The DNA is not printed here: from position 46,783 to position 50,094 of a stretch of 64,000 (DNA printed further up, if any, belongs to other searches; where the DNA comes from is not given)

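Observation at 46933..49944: PilB/GspE-type motor ATPase encoded as a covalent tandem of two complete ATPase modules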

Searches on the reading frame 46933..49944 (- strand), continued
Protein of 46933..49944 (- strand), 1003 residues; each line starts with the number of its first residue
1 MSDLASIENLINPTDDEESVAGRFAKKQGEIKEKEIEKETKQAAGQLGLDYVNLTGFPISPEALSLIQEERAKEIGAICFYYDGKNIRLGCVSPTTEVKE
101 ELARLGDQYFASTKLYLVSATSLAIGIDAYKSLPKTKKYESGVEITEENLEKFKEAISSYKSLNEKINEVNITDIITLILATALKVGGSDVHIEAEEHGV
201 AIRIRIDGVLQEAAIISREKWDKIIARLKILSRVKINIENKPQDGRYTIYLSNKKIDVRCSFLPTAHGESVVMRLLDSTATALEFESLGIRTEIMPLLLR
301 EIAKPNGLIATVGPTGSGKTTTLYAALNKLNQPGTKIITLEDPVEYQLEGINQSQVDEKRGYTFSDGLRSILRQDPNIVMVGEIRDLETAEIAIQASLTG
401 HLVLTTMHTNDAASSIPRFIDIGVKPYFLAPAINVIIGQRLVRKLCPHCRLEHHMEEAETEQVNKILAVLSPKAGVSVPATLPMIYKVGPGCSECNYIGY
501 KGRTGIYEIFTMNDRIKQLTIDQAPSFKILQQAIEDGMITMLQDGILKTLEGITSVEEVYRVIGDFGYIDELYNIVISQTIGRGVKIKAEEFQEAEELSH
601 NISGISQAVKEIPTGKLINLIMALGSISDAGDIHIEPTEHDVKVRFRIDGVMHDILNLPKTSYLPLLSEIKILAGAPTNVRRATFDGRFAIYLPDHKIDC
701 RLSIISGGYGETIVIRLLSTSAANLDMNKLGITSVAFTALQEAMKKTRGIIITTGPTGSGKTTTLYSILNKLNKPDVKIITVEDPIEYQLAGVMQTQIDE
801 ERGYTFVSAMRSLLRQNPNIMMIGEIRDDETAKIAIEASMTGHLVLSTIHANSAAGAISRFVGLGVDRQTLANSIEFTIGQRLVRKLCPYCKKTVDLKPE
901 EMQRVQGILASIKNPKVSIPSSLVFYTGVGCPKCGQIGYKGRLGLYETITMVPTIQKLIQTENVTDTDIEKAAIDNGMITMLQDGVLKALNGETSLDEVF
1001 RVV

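Call 56: search_protein_families(library=pfam, proteins=[P0136, P0166, P0244, P0185, P0172, P0140, P0142, P0129, P0127], max_evalue=0.00001)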
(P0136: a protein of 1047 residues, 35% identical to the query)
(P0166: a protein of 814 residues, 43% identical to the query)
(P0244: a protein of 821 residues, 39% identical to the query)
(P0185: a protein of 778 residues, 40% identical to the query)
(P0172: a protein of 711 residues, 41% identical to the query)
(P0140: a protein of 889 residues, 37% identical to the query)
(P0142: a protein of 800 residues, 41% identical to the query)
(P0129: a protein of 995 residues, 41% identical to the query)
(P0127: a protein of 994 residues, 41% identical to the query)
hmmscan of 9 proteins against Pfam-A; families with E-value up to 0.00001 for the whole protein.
P0136 (1047 aa): 3 families
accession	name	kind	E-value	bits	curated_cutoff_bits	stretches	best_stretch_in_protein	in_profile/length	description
PF00437.27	T2SSE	-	3.3e-236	783.3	24.9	2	661-1042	6-370/370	Type II/IV secretion system protein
PF00482.28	T2SSF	-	5.4e-22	78.5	25.2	2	118-203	2-88/125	Type II secretion system (T2SS), protein F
PF13401.12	AAA_22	-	3.1e-06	28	27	0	798-840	6-48/130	AAA domain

P0166 (814 aa): 2 families
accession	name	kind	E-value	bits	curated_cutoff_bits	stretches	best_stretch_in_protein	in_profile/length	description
PF00437.27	T2SSE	-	5.8e-113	377.7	24.9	1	161-560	3-369/370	Type II/IV secretion system protein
PF05157.20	MshEN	-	4.9e-07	30.1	23.1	1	34-118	2-85/90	MshEN domain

P0244 (821 aa): 2 families
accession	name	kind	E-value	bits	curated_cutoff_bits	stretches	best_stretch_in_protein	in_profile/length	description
PF00437.27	T2SSE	-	5.7e-113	377.8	24.9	1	159-558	2-369/370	Type II/IV secretion system protein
PF05157.20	MshEN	-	1.8e-06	28.3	23.1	1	32-116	1-84/90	MshEN domain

P0185 (778 aa): 1 family
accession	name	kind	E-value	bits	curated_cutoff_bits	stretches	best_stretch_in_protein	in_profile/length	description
PF00437.27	T2SSE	-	3.7e-115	384.9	24.9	1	159-557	3-369/370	Type II/IV secretion system protein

P0172 (711 aa): 1 family
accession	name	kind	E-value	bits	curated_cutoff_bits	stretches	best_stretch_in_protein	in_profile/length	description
PF00437.27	T2SSE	-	1.3e-116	389.7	24.9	1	167-567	2-370/370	Type II/IV secretion system protein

P0140 (889 aa): 2 families
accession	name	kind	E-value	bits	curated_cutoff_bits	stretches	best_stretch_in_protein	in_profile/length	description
PF00437.27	T2SSE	-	3.7e-129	431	24.9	1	502-884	4-369/370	Type II/IV secretion system protein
PF05157.20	MshEN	-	5.9e-48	161.2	23.1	3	390-475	1-87/90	MshEN domain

P0142 (800 aa): 2 families
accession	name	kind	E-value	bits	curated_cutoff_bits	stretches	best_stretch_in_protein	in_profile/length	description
PF00437.27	T2SSE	-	1.6e-119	399.3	24.9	1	385-765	4-370/370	Type II/IV secretion system protein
PF05157.20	MshEN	-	1.1e-15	57.8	23.1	1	276-349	11-85/90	MshEN domain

P0129 (995 aa): 6 families
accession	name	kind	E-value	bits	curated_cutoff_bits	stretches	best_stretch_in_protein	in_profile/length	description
PF00437.27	T2SSE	-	3.8e-220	730.4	24.9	2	596-974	12-370/370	Type II/IV secretion system protein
PF25199.1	nSTAND_NTPase5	-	8.5e-08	32.6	34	0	723-768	38-84/145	Novel STAND NTPase 5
PF13173.12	AAA_14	-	2e-07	31.5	27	0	728-812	4-81/129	AAA domain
PF13401.12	AAA_22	-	3.9e-07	30.9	27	0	726-759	5-38/130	AAA domain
PF20720.3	nSTAND3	-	2.6e-06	27.7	27.2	0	297-334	17-54/155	Novel STAND NTPase 3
PF13191.12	AAA_16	-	4.3e-06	27.8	32.6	0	292-363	18-85/167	AAA ATPase domain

P0127 (994 aa): 4 families
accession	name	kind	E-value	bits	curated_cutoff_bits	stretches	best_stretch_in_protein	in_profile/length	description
PF00437.27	T2SSE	-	9.5e-222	735.7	24.9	2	158-547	9-369/370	Type II/IV secretion system protein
PF25199.1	nSTAND_NTPase5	-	3e-09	37.3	34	0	280-339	24-85/145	Novel STAND NTPase 5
PF13401.12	AAA_22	-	1.1e-07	32.6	27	0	295-333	4-42/130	AAA domain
PF20720.3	nSTAND3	-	4.5e-06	26.9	27.2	0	296-335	17-56/155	Novel STAND NTPase 3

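Call 57: predict_structure(alignment_id=A1)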
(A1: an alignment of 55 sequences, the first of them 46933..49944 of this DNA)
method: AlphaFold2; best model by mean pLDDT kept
length: 1003 residues; sequences in the alignment: 55
mean_pLDDT: 77.1   pTM: 0.48
mean pLDDT of the five models: 77.1, 76.7, 74.0, 72.4, 72.0
residues with pLDDT >= 90: 125; 70-90: 634; 50-70: 182; < 50: 62
segments of 3 or more residues with pLDDT < 50: 1-5, 7-10, 135-142, 576-583, 675-683, 720-724, 784-804
pLDDT, mean of each block of 10 residues (from residue 1): 43 55 68 78 84 80 76 88 80 88 80 88 84 49 56 72 80 75 82 85 82 84 76 69 75 73 82 73 74 88 89 82 81 70 58 57 63 76 82 85 87 84 87 92 92 85 74 70 87 85 90 86 80 83 92 91 72 48 67 81 69 77 81 83 76 76 71 51 56 74 69 73 57 80 86 82 79 67 48 41 50 66 79 83 86 88 84 90 87 89 89 86 88 76 86 89 87 89 91 89 81
secondary structure, 60 per line:
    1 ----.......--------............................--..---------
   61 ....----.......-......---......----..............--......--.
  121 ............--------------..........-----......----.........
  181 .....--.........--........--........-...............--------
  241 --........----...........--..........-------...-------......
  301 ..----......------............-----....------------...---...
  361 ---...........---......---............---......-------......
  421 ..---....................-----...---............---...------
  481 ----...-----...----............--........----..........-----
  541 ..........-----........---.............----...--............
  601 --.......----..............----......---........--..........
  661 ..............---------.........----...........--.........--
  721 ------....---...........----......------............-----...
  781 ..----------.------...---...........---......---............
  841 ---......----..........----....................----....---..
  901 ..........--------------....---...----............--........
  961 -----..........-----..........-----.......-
elements in order (helices of 4 or more, strands of 3 or more residues): H5-11 H20-47 H61-64 H69-75 E77-82 E86-91 H96-109 E112-117 H120-132 H147-156 H162-167 H172-185 E188-196 E199-206 E209-216 H218-232 E243-250 E255-265 E268-277 H295-302 E307-312 H319-330 E336-339 E352-354 H364-374 E378-383 H387-398 E402-407 H415-422 H426-432 E433-445 E451-453 H457-468 E485-487 E500-511 H514-521 H526-535 H541-550 H556-563 H567-579 E584-586 H589-600 H603-609 H614-627 E632-637 E641-648 E651-659 H660-674 E684-692 E697-707 E710-718 H727-730 H734-744 E749-754 H761-772 E778-782 H806-816 E820-825 H829-840 E844-849 H854-863 H868-874 E875-887 E892-895 H899-910 E925-928 E939-950 H953-960 H966-975 H981-990 H996-1002

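Call 58: find_encoding_contigs(protein=P0138, flank=6000, max_places=3)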
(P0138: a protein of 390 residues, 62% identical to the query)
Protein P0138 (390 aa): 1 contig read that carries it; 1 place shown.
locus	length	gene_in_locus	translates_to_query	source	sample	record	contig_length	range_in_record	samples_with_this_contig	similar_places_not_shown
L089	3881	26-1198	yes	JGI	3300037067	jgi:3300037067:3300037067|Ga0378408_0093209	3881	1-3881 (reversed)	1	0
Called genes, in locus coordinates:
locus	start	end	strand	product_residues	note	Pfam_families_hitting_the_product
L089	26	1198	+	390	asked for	PF00437:T2SSE, PF13401:AAA_22 (faint)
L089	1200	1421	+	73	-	-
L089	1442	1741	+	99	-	PF01997:Translin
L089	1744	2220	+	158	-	PF00149:Metallophos, PF12850:Metallophos_2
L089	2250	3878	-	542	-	PF02463:SMC_N (faint), PF13304:AAA_21 (faint), PF12399:BCA_ABC_TP_C (faint), PF00005:ABC_tran (weak)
